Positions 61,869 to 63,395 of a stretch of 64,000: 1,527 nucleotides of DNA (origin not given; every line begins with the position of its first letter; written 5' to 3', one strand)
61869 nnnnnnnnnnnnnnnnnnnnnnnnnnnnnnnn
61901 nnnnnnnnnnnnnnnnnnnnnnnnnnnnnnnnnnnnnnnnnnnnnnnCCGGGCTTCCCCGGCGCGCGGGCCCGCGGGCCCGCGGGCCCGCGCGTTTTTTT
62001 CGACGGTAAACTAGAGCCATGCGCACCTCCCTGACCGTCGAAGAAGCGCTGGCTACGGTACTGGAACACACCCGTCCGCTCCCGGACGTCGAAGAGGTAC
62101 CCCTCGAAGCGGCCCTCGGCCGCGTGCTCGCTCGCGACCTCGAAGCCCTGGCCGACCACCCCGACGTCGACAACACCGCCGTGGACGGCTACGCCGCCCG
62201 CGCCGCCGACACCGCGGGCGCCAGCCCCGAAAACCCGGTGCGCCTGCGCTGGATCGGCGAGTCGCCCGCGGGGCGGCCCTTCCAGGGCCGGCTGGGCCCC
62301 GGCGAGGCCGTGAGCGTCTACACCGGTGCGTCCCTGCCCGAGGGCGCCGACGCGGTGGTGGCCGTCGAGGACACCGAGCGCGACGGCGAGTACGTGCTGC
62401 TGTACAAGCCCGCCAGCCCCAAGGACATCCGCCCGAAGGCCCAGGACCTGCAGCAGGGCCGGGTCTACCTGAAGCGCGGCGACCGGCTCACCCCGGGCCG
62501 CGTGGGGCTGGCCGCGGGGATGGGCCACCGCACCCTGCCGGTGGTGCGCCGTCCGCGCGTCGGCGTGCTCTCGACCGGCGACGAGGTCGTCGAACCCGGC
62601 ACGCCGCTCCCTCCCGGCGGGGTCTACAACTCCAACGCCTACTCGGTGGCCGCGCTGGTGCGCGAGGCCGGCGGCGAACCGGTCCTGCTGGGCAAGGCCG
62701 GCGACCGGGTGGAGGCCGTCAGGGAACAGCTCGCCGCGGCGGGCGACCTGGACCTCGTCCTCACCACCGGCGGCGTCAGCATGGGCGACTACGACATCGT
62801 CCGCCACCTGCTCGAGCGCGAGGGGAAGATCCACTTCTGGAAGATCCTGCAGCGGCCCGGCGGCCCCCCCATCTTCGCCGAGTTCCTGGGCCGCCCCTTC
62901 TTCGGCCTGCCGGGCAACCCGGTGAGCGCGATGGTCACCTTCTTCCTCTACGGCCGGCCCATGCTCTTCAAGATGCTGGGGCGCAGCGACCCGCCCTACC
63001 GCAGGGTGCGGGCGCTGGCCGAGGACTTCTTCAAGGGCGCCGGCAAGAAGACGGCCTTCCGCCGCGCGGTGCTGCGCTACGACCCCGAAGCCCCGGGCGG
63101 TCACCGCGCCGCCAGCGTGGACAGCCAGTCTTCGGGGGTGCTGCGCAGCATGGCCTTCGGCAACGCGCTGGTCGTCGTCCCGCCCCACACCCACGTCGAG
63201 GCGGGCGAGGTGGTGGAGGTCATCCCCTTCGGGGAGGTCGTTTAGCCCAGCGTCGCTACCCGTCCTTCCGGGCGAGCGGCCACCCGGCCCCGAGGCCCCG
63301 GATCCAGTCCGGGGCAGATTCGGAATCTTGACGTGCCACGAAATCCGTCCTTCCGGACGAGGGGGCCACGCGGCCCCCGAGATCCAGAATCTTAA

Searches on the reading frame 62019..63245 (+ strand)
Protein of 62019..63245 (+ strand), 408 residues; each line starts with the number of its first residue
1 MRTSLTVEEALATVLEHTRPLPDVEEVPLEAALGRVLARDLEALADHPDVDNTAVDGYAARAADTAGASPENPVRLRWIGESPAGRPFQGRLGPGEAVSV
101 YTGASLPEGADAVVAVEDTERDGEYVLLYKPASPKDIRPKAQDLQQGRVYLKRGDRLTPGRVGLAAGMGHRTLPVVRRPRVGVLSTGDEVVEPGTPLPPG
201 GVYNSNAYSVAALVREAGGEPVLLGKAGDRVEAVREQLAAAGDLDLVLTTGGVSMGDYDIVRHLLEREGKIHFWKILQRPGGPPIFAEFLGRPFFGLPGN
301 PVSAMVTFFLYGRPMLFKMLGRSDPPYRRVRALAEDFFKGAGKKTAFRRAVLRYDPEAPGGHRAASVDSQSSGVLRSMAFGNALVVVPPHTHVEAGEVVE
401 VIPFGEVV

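Call 38: search_protein_families(library=pfam, proteins=[window:62019-63245:+], max_evalue=0.00001)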
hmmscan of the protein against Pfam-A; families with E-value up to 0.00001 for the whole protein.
window:62019-63245:+ (408 aa): 3 families
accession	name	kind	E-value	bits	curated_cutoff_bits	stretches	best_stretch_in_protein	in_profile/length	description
PF03453.22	MoeA_N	-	1.4e-42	145.5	30.8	1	5-169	1-160/160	MoeA N-terminal region (domain I and II)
PF00994.29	MoCF_biosynth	-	1.9e-27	96.2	26.6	1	182-316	1-142/144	Probable molybdopterin binding domain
PF03454.20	MoeA_C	-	7.5e-14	52.2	22.1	1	336-404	6-72/72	MoeA C-terminal region (domain IV)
